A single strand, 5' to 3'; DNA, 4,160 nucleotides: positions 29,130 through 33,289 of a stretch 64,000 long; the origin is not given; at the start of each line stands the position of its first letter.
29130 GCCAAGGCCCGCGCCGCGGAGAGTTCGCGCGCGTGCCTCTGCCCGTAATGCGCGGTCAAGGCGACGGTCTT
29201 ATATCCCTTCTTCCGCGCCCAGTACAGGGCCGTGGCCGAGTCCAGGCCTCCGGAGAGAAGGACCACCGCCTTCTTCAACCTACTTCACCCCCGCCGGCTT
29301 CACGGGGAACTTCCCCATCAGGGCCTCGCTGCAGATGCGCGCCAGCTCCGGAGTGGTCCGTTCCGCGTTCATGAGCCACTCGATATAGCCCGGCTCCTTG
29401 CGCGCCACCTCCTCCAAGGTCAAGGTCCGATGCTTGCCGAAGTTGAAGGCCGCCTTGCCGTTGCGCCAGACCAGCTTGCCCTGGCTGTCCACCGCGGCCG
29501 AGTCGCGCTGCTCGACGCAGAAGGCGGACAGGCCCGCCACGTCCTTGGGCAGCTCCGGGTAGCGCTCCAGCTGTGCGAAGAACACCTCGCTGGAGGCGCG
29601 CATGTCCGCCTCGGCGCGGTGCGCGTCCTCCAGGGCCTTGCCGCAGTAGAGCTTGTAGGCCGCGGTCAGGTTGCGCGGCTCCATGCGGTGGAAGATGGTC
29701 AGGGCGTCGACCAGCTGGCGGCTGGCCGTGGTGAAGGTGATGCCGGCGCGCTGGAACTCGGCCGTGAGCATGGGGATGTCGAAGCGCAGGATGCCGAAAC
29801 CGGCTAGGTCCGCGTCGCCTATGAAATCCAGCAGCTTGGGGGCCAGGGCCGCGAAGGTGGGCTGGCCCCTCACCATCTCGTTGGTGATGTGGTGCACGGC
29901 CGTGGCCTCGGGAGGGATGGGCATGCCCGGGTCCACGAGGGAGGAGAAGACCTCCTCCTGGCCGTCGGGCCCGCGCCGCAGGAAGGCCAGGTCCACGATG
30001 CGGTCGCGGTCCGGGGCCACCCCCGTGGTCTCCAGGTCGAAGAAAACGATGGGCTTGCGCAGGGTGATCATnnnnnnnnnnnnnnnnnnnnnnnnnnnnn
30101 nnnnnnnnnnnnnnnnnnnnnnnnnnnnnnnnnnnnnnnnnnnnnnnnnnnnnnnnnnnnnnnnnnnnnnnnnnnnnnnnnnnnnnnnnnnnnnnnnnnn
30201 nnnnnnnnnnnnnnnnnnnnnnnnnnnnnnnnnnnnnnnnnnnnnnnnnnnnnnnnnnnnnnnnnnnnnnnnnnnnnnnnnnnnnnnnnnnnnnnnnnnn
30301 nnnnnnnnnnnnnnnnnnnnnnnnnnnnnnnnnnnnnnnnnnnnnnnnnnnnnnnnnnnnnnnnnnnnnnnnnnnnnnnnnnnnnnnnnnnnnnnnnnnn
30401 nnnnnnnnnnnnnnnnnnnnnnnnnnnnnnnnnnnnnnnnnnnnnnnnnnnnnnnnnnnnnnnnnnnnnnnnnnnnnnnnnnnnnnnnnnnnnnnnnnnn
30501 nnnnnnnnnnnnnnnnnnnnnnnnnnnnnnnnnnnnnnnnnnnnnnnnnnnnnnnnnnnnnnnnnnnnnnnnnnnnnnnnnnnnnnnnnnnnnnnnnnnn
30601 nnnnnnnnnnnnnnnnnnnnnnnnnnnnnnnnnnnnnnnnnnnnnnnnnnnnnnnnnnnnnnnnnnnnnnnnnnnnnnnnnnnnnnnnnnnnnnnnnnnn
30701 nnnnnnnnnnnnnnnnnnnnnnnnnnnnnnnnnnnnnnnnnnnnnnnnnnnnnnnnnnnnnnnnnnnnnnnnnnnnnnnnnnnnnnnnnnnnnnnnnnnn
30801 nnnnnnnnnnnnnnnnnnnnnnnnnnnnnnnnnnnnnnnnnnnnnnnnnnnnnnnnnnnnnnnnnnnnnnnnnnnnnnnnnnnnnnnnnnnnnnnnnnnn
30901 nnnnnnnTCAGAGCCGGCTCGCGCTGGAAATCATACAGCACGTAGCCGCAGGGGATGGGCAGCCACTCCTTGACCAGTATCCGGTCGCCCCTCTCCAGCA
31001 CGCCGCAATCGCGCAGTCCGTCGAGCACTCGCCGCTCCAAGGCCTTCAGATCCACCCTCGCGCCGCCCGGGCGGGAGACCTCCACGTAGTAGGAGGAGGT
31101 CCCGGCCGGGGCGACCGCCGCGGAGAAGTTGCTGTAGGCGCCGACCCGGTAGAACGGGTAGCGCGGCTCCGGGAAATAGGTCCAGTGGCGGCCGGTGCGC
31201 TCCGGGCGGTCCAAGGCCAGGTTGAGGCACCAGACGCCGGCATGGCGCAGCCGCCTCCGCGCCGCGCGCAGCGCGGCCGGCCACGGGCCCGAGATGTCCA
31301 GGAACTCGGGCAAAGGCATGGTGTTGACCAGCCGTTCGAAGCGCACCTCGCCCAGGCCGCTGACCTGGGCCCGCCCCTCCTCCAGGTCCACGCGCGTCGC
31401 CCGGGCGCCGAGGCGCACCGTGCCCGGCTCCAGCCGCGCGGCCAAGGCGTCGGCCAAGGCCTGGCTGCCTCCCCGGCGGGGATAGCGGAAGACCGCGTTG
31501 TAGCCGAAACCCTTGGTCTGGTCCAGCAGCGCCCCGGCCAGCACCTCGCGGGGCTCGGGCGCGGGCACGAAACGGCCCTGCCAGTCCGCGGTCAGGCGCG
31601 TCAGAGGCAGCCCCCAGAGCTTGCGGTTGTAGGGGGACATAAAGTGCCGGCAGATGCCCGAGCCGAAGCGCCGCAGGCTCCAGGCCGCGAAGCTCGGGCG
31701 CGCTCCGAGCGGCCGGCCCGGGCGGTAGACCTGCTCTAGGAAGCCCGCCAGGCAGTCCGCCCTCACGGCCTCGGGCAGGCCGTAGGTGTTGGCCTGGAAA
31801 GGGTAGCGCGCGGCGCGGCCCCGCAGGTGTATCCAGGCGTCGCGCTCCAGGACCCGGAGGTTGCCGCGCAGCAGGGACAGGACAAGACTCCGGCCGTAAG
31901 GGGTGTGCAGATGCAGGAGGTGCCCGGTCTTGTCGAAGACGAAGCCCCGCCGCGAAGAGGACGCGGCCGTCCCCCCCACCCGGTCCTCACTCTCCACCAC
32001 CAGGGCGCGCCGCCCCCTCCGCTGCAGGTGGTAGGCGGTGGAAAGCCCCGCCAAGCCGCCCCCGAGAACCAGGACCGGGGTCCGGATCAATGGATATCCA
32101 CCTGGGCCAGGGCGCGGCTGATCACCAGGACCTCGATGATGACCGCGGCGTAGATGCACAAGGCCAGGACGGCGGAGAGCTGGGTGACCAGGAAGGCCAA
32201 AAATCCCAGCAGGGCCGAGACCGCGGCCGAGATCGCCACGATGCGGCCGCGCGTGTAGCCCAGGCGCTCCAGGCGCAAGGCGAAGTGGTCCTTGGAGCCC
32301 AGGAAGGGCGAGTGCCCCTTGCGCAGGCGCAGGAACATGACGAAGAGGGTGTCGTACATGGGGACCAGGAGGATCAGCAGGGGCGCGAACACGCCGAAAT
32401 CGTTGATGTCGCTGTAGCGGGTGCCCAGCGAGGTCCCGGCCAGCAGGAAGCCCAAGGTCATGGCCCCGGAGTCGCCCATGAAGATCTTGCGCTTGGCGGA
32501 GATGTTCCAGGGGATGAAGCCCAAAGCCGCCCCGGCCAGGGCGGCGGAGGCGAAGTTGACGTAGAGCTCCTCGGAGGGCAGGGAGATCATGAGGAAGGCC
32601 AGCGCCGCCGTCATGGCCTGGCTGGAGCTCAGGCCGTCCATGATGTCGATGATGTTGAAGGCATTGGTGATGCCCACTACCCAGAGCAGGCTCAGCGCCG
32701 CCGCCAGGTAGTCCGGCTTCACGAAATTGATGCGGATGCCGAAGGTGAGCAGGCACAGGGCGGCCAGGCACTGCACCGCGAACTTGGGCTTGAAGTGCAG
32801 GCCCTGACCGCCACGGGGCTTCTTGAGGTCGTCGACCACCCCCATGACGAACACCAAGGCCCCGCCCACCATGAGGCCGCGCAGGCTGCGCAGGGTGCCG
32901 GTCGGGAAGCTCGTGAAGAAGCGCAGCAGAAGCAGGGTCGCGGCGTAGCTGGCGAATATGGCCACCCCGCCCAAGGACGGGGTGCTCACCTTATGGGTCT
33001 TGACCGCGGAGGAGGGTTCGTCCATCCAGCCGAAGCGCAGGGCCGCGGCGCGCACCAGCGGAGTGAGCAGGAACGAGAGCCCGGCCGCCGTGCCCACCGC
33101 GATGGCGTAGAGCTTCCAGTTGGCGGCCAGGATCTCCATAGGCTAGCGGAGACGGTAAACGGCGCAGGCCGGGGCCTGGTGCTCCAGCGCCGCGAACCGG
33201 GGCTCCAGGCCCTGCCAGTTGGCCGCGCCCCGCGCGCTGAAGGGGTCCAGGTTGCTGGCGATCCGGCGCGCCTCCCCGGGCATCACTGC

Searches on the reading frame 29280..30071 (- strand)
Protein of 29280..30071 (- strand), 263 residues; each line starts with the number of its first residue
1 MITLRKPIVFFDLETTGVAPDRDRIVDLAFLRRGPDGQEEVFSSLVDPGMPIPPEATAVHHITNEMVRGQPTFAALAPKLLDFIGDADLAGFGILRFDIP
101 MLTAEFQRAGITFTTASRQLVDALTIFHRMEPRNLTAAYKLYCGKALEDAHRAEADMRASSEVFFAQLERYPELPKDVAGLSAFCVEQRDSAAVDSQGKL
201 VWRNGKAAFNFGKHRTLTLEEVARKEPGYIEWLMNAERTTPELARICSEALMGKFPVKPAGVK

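Call 42: search_protein_families(library=pfam, proteins=[window:29280-30071:-], max_evalue=0.00001)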
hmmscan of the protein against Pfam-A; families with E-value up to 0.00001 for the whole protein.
window:29280-30071:- (263 aa): 2 families
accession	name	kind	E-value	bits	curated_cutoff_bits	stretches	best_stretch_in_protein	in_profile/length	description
PF00929.31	RNase_T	-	6.8e-20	72.7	24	1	9-164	1-164/164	Exonuclease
PF20600.3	ExoX-like_C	-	6.8e-10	38.6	26.5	1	209-236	1-28/30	Exodeoxyribonuclease X-like C-terminal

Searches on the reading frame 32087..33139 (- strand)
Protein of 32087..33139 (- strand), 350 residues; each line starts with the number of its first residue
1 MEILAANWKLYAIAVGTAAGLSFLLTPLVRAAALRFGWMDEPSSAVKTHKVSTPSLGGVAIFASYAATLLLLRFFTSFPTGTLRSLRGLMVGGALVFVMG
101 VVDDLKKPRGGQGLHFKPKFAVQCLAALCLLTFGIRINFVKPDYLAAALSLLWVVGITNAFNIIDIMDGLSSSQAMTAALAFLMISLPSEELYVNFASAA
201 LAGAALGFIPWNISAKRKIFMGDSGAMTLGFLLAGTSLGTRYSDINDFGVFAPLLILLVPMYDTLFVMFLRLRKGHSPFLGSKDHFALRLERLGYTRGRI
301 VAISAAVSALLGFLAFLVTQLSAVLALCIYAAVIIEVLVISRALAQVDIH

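Call 42: search_protein_families(library=pfam, proteins=[window:32087-33139:-], max_evalue=0.00001)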
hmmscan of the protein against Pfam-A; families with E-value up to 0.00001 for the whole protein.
window:32087-33139:- (350 aa): 1 family
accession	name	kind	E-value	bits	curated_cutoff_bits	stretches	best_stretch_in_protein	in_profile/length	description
PF00953.26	Glycos_transf_4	-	2.2e-31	109.5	27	1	88-238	3-157/160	Glycosyl transferase family 4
